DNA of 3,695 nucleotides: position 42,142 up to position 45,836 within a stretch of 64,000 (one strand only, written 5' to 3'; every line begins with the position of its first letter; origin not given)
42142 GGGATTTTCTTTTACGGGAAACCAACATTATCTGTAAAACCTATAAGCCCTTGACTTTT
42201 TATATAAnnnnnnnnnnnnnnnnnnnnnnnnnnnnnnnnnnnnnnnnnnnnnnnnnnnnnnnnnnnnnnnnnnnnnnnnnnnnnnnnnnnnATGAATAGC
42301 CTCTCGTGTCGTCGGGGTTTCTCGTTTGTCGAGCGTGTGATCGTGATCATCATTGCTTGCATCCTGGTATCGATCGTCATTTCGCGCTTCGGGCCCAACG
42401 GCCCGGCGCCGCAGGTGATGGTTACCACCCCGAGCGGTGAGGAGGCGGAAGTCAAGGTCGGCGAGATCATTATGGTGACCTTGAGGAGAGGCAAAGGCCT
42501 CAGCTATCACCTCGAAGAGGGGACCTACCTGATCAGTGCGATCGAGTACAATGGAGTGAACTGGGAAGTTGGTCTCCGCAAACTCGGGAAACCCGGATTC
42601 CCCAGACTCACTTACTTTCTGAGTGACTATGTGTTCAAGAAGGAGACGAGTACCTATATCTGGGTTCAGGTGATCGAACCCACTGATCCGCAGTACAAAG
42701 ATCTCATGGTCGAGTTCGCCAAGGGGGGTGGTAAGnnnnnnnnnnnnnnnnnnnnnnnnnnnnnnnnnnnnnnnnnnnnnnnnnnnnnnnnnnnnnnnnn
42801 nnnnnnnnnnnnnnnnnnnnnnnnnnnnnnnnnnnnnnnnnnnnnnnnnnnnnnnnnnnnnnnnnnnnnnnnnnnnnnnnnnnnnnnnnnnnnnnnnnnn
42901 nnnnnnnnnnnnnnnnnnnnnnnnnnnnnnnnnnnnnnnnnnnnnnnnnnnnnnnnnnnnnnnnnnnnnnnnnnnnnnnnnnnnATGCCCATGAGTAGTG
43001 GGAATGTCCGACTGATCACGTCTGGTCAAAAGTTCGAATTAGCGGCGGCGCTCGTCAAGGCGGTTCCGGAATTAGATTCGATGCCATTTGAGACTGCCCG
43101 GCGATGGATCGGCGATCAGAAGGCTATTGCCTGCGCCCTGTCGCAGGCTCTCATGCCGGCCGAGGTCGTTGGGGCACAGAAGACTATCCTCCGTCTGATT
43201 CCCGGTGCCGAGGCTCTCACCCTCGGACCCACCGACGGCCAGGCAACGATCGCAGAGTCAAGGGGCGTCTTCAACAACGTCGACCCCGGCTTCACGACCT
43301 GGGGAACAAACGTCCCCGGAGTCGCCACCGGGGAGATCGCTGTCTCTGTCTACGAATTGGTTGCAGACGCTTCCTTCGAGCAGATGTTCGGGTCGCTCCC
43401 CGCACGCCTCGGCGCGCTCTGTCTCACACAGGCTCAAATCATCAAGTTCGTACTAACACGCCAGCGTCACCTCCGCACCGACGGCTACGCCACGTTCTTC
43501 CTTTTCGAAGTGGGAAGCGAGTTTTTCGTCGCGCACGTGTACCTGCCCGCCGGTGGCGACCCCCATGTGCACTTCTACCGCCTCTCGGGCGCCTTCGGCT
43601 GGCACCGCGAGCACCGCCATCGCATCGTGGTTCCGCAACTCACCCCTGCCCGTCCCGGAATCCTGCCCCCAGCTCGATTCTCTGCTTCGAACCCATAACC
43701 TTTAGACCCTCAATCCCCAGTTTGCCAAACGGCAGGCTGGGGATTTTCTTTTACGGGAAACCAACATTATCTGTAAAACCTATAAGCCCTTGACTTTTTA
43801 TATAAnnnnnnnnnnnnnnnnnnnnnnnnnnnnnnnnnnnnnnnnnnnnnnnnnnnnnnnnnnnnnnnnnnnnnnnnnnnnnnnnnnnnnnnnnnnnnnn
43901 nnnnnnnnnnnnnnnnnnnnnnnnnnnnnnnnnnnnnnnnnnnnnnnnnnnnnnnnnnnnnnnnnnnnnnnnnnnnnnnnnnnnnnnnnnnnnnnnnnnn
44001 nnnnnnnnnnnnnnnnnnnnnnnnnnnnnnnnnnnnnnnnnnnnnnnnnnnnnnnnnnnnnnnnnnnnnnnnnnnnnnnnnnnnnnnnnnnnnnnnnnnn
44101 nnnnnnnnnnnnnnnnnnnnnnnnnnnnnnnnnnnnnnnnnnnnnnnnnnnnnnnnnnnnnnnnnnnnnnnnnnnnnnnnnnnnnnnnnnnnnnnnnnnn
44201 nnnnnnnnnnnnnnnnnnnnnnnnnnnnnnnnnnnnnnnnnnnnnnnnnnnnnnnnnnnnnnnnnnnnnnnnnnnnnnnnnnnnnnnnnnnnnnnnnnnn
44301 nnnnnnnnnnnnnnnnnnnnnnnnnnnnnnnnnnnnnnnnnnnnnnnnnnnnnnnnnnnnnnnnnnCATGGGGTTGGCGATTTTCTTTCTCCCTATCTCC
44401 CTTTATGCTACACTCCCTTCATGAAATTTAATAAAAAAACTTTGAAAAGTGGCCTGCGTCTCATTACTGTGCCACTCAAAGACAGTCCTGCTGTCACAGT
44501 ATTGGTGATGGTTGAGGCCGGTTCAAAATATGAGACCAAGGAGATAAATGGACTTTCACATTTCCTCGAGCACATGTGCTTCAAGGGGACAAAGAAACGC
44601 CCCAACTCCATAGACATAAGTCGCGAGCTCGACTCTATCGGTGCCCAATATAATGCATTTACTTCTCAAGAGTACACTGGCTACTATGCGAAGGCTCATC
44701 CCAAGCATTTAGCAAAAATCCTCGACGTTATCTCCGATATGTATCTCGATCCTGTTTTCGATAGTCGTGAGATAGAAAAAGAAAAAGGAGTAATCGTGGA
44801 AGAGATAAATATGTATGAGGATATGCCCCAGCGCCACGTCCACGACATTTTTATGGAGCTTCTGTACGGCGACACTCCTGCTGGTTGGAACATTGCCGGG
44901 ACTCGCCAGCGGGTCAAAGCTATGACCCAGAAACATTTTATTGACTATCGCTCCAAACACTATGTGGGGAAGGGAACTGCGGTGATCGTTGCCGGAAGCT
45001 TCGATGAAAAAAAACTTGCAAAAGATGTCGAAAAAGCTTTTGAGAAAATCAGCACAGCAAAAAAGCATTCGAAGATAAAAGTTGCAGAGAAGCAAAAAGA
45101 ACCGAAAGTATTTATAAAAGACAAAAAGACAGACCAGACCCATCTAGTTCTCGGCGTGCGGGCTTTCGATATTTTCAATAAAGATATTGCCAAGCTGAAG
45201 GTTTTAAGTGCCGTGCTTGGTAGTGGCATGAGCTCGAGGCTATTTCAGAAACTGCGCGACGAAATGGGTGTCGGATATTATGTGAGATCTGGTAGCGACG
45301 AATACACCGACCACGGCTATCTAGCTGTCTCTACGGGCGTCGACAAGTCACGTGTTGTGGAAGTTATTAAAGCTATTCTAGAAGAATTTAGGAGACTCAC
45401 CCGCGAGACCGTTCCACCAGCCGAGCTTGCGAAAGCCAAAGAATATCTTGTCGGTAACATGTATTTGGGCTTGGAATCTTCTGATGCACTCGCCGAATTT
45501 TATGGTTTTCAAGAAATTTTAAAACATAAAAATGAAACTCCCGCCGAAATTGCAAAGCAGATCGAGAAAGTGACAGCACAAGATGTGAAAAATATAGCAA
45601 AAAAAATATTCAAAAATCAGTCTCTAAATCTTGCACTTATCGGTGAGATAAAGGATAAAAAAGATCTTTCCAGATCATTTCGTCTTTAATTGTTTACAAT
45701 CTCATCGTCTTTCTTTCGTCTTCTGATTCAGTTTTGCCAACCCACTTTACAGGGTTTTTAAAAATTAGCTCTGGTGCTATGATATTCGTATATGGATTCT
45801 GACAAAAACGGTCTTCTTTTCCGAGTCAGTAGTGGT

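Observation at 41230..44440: Exact 1.6-kb tandem duplication whose central ORF was swapped for a divergent paralog (P3 vs P4), while flanks stay 100% identical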

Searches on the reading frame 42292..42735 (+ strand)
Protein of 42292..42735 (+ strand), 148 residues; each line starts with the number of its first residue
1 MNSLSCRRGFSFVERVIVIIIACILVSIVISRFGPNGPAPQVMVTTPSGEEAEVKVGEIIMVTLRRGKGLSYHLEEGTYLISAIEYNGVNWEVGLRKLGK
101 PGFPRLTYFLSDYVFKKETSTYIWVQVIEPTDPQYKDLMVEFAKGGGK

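Call 12: search_protein_families(library=pfam, proteins=[window:42292-42735:+], max_evalue=0.1)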
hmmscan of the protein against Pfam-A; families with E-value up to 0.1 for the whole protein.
window:42292-42735:+ (148 aa): 2 families
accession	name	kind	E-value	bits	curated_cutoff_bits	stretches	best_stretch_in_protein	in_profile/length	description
PF07963.17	N_methyl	-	0.016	15.2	21.2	1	6-29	3-26/27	Prokaryotic N-terminal methylation motif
PF01241.23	PSI_PSAK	-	0.078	13.4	23.2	0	16-47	3-36/70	Photosystem I psaG / psaK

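Call 14: find_encoding_contigs(protein=window:42292-42735:+, flank=10000, max_places=10)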
Protein window:42292-42735:+ (148 aa): no gene with exactly this product is on record in the collection.

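Call 39: find_homologous_proteins(query=window:42292-42735:+)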
Query window:42292-42735:+ (148 aa): 1 proteins with E <= 0.001 among 9 candidates.
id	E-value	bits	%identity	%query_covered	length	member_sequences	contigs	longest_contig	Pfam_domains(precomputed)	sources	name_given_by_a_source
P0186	3.3e-93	327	100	100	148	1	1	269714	-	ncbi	-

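Call 57: search_protein_representatives(protein=window:42292-42735:+)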
Query: 148 residues. Proteins with E-value up to 0.001 (for the whole library): 3; up to 1e-10: 1; up to 1e-30: 1. The best 3 are listed.
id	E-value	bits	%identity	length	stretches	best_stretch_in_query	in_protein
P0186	1.1e-93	327.1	100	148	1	1-148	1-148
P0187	3.5e-04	36.7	47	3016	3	61-86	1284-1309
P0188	9.3e-04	35.3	26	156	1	5-143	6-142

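Call 65: search_protein_families(library=ncbifam, proteins=[window:42292-42735:+], max_evalue=0.1)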
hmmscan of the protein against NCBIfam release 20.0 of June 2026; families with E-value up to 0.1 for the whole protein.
window:42292-42735:+ (148 aa): 1 family
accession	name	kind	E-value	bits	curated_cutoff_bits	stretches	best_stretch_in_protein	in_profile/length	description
TIGR02532.1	IV_pilin_GFxxxE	domain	0.0053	16.6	16.3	1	7-30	1-24/24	prepilin-type N-terminal cleavage/methylation domain-containing protein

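Call 66: search_protein_families(library=phrogs, proteins=[window:42292-42735:+], max_evalue=0.1)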
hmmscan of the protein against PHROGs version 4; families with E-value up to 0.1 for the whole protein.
window:42292-42735:+ (148 aa): 4 families
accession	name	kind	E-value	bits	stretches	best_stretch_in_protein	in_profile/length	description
phrog_11263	-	unknown function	0.011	16.5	1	8-47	2-41/72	-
phrog_11596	-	unknown function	0.053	14.3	0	7-33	5-31/187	-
phrog_13280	-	unknown function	0.061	14.2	1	8-53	4-48/67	-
phrog_10597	-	unknown function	0.084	13.8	0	7-30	4-27/59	-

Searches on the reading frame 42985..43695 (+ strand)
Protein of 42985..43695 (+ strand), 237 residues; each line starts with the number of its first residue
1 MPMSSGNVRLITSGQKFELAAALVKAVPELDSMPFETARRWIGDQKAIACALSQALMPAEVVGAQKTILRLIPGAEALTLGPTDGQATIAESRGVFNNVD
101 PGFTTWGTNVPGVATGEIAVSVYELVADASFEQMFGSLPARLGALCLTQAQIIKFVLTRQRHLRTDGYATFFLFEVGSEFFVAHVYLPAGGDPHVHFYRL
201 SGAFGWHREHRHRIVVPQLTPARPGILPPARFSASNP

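Call 12: search_protein_families(library=pfam, proteins=[window:42985-43695:+], max_evalue=0.1)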
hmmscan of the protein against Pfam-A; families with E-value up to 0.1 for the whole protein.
window:42985-43695:+ (237 aa): 0 families

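Call 16: find_encoding_contigs(protein=window:42985-43695:+, flank=10000, max_places=10)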
Protein window:42985-43695:+ (237 aa): no gene with exactly this product is on record in the collection.

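Call 18: find_homologous_proteins(query=window:42985-43695:+)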
Query window:42985-43695:+ (237 aa): 65 proteins with E <= 0.001 among 1197 candidates.
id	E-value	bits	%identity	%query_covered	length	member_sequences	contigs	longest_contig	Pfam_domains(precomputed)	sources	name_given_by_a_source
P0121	9.3e-155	531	100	100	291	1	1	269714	-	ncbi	-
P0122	7.7e-47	178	54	76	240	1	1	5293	-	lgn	-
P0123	6.6e-40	155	49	65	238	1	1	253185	-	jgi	jgi:hypothetical protein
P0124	2.1e-38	150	47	75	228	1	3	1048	-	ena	-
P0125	2.1e-38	150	52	64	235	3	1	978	-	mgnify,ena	mgnify:FL=1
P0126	3.8e-38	149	44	87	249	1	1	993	-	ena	-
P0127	6.2e-38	149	51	66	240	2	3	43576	-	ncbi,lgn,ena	ncbi:MAG: hypothetical protein AAB726_03705 [Patescibacteria group bacterium]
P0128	6.7e-38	148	49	65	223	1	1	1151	-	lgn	-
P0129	1.1e-37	148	51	65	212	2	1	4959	-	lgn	-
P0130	5.0e-37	146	50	63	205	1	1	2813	-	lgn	-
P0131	7.9e-37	145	51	64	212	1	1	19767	-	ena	-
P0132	1.7e-36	144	47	74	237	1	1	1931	-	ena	-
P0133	2.5e-36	143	53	65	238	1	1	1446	-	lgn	-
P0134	2.9e-36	143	44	84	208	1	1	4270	-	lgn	-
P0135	1.0e-35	141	42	92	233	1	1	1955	-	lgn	-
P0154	2.8e-32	130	50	64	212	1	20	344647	-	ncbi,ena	-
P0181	9.0e-16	76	69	26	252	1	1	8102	-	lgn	-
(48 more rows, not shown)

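Call 26: find_encoding_contigs(protein=P0154, flank=6000, max_places=6)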
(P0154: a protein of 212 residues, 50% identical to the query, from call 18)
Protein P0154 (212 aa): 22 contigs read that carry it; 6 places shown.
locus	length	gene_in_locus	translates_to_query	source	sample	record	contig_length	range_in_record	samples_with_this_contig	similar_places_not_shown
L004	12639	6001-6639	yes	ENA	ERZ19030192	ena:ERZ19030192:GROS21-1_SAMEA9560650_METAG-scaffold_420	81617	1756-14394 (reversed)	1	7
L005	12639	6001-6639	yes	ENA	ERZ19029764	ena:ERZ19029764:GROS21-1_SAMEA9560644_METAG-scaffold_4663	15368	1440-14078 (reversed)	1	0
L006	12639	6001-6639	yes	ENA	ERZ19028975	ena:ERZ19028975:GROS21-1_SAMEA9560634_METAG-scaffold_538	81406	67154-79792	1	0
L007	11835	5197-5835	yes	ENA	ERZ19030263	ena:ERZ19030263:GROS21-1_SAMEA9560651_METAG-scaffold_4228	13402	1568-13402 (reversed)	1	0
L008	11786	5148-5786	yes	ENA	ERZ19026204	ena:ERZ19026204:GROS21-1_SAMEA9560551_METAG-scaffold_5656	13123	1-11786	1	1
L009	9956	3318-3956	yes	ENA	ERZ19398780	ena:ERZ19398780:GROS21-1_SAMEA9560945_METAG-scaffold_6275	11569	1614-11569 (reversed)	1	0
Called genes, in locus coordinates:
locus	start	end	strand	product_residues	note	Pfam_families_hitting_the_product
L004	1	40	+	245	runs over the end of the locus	PF02535:Zip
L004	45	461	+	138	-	PF01475:FUR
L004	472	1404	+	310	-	PF00892:EamA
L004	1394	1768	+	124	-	PF01687:Flavokinase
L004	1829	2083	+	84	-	-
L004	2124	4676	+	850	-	PF17900:Peptidase_M1_N, PF01433:Peptidase_M1, PF11838:ERAP1_C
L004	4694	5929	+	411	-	PF00089:Trypsin, PF10459:Peptidase_S46 (faint), PF13365:Trypsin_2, PF13180:PDZ_2, PF00595:PDZ (faint), PF17820:PDZ_6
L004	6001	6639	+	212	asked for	-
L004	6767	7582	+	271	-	PF24827:AstE_AspA_cat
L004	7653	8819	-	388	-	PF07690:MFS_1, PF12832:MFS_1_like (faint), PF07690:MFS_1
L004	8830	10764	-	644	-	PF00753:Lactamase_B, PF12706:Lactamase_B_2, PF22505:RNase_J_b_CASP, PF17770:RNase_J_C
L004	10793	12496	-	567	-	PF00496:SBP_bac_5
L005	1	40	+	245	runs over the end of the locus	PF02535:Zip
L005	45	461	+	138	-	PF01475:FUR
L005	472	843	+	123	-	PF00892:EamA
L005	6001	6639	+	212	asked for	-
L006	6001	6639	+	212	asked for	-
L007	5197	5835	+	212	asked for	-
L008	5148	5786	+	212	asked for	-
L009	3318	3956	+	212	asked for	-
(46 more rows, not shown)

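Call 27: find_encoding_contigs(protein=P0123, flank=6000, max_places=3)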
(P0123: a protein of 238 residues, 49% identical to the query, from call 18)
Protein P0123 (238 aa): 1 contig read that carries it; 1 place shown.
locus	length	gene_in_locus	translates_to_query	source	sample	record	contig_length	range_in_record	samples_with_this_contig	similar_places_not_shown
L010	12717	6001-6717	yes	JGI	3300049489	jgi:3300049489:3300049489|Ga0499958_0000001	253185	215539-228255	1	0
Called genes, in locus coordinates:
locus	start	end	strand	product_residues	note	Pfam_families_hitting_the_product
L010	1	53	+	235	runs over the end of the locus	PF20260:PUA_4, PF04452:Methyltrans_RNA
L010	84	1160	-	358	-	PF05697:Trigger_N, PF05698:Trigger_C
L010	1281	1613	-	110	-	-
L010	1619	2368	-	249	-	-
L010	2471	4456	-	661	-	PF03030:H_PPase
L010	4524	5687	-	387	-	PF08529:NusA_N, PF07650:KH_2 (faint), PF00575:S1 (weak), PF13184:KH_NusA_1st, PF26594:KH_NusA_2nd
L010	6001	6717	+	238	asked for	-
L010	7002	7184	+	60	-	-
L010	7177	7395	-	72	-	PF22296:bAvd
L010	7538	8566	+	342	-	PF00078:RVT_1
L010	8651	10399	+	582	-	PF05157:MshEN, PF00437:T2SSE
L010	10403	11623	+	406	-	PF00482:T2SSF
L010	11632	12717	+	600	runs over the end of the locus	PF07963:N_methyl (weak), PF13620:CarboxypepD_reg, PF17802:SpaA (faint)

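Call 34: find_encoding_contigs(protein=P0122, flank=8000, max_places=4)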
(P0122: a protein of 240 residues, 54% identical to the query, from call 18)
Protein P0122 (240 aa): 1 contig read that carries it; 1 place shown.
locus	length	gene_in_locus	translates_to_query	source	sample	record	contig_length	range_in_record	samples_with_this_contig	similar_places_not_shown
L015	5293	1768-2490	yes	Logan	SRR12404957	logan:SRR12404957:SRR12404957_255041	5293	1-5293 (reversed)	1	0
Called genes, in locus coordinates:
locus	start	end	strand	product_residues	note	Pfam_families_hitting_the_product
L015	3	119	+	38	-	?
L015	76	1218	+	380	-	PF01168:Ala_racemase_N, PF00842:Ala_racemase_C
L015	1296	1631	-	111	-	-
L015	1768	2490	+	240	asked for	-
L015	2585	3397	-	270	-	PF14067:LssY_C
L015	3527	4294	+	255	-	-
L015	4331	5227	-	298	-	PF01745:IPT, PF01715:IPPT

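Call 49: predict_structure(alignment_id=A2)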
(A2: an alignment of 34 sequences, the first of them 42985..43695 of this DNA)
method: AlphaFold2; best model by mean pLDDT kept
length: 237 residues; sequences in the alignment: 34
mean_pLDDT: 83.3   pTM: 0.73
mean pLDDT of the five models: 83.3, 83.1, 81.0, 81.0, 80.4
residues with pLDDT >= 90: 125; 70-90: 69; 50-70: 28; < 50: 15
segments of 3 or more residues with pLDDT < 50: 222-231
pLDDT, mean of each block of 10 residues (from residue 1): 55 74 75 77 72 71 86 94 98 96 96 95 94 75 92 97 93 94 94 94 83 87 44 54
secondary structure, 60 per line:
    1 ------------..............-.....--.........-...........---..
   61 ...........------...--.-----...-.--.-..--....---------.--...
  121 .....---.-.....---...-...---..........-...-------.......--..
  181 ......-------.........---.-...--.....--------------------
elements in order: H13-26 H28-32 H35-43 H45-55 H59-68 E69-71 E78-80 H102-105 E118-125 H131-135 H149-158 E170-176 E179-186 E194-199 E213-217

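Call 65: search_protein_families(library=ncbifam, proteins=[window:42985-43695:+], max_evalue=0.1)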
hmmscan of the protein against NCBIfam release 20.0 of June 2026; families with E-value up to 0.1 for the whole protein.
window:42985-43695:+ (237 aa): 0 families

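Call 66: search_protein_families(library=phrogs, proteins=[window:42985-43695:+], max_evalue=0.1)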
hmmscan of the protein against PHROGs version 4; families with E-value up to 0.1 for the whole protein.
window:42985-43695:+ (237 aa): 0 families

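Call 72: find_encoding_contigs(protein=P0181, flank=8000, max_places=3)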
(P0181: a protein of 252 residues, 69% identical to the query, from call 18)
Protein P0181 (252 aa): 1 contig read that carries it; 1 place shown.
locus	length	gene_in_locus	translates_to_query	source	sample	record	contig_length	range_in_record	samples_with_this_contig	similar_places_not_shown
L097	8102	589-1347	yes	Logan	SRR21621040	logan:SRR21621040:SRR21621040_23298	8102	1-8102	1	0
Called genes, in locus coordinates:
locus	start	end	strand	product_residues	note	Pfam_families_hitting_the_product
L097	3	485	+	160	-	?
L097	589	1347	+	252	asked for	-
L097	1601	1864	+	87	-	PF13310:Virulence_RhuM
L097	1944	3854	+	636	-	PF01935:DUF87 (weak), PF02534:T4SS-DNA_transf, PF10412:TrwB_AAD_bind, PF12696:TraG-D_C (faint)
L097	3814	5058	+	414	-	PF13439:Glyco_transf_4, PF13579:Glyco_trans_4_4, PF00534:Glycos_transf_1, PF13692:Glyco_trans_1_4, PF13524:Glyco_trans_1_2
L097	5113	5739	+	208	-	-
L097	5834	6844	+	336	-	PF13439:Glyco_transf_4 (faint), PF00534:Glycos_transf_1 (weak), PF13692:Glyco_trans_1_4 (weak)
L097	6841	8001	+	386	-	PF20706:GT4-conflict (weak), PF00534:Glycos_transf_1, PF13692:Glyco_trans_1_4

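Call 85: search_dna_similar(query=window:42985-43695:+, collection=phages, mode=protein, max_evalue=0.001, max_rows=10)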
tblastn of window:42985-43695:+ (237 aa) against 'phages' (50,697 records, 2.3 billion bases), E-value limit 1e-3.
No match.

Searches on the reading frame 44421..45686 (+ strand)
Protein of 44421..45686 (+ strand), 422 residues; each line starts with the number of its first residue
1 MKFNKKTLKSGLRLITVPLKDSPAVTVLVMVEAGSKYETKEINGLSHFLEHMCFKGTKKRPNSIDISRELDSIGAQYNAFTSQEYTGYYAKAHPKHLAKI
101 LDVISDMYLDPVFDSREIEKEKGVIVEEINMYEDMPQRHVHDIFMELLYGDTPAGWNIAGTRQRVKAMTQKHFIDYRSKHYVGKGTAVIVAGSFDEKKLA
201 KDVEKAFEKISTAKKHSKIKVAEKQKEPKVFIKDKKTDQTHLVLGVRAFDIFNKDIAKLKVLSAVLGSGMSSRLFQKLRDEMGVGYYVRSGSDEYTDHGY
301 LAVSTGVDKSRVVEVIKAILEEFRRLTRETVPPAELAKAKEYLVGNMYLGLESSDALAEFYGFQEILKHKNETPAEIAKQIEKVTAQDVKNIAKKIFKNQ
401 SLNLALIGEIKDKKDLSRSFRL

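Call 12: search_protein_families(library=pfam, proteins=[window:44421-45686:+], max_evalue=0.1)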
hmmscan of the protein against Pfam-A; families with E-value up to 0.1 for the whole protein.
window:44421-45686:+ (422 aa): 3 families
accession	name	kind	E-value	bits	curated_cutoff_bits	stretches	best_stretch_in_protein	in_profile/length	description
PF00675.25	Peptidase_M16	-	2.5e-41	141.5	22.3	1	22-161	10-148/149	Insulinase (Peptidase family M16)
PF05193.26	Peptidase_M16_C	-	2.2e-37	129.1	23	1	168-342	2-180/181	Peptidase M16 inactive domain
PF22456.1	PqqF-like_C_4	-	0.0002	21.9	27.5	1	266-346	2-84/100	PQQ synthase PqqF-like, C-terminal lobe domain 4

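Call 45: find_related_loci(query=window:44421-45686:+, collection=genome_contigs, flank=7000)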
Query window:44421-45686:+ (422 aa) in genome_contigs; peptide patterns used: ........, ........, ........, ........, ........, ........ (x = any residue, [..] = any of these).
600 stretches matched a pattern (row limit reached: there are more); 590 encode a relative of the query (tblastn E <= 1e-3); the best 80 are kept; 80 distinct loci.
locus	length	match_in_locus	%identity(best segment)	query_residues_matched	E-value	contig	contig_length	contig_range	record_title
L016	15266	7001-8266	65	1-422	0e+0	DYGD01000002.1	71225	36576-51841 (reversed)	MAG TPA_asm: Candidatus Paceibacter sp. isolate BE2012_4_43_20 Afr_mines_BE2012_216_length_71225_cov_8_613278, whole gen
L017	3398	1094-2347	61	1-418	0e+0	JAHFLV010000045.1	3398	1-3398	MAG: Candidatus Zambryskiibacteriota bacterium isolate nzgw441 NODE_74714_length_3399_cov_3.455461, whole genome shotgun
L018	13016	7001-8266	63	1-422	0e+0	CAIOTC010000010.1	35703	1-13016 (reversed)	uncultured bacterium isolate AlinenLipids_bin-2248 genome assembly, contig: bin-2248:10/24, whole genome shotgun sequenc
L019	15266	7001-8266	62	1-422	1e-178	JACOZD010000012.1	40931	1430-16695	MAG: Candidatus Taylorbacteria bacterium isolate NC_groundwater_196_Ag_S-0.1um_53_10 S4_GD2017_2_S1_scaffold_540, whole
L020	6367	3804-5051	61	1-416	2e-177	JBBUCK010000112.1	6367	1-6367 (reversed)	MAG: Patescibacteria group bacterium isolate H32-bin035 H32_bin035_000000000112, whole genome shotgun sequence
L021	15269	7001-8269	60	1-422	2e-175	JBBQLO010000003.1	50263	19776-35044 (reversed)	MAG: Parcubacteria group bacterium isolate Co_metawrap_489 Cmw_489_k141_6066322_length_50263_cov_12.0000, whole genome s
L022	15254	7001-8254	61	1-418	3e-171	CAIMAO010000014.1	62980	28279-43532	uncultured bacterium isolate AM-lipid-01-D8_bin-1576 genome assembly, contig: bin-1576:14/46, whole genome shotgun seque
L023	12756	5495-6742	60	1-416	3e-171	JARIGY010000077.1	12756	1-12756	MAG: Candidatus Taylorbacteria bacterium isolate CullarsAll.DT.32 k141_756805, whole genome shotgun sequence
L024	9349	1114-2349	61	1-412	2e-170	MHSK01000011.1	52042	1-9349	MAG: Candidatus Taylorbacteria bacterium RIFCSPLOWO2_12_FULL_43_20 rifcsplowo2_12_scaffold_2336, whole genome shotgun se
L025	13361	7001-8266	59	1-422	5e-170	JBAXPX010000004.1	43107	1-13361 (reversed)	MAG: bacterium isolate ELA542 MAG542_4, whole genome shotgun sequence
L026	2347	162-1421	60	3-422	0e+0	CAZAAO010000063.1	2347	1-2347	MAG TPA_asm: uncultured Candidatus Saccharibacteria bacterium isolate SRP278252_co2_119 genome assembly, contig: NODE_10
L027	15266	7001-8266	57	1-422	1e-168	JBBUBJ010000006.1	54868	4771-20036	MAG: Patescibacteria group bacterium isolate H52-bin031_1 H52_bin031_1_000000000006, whole genome shotgun sequence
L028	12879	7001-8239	60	1-413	4e-168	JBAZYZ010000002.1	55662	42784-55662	MAG: Candidatus Paceibacterota bacterium isolate SO_2017_GW1_94 NODE_3027_length_55662_cov_1.360547_OW334_2017, whole ge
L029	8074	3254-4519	62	1-422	5e-168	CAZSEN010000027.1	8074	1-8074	MAG TPA_asm: uncultured Candidatus Saccharibacteria bacterium isolate SRP269290_co3_995 genome assembly, contig: NODE_12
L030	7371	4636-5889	57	5-422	1e-167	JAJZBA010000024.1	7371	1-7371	MAG: bacterium isolate HSP1.bin6 NODE_6801_length_7371_cov_2.944368, whole genome shotgun sequence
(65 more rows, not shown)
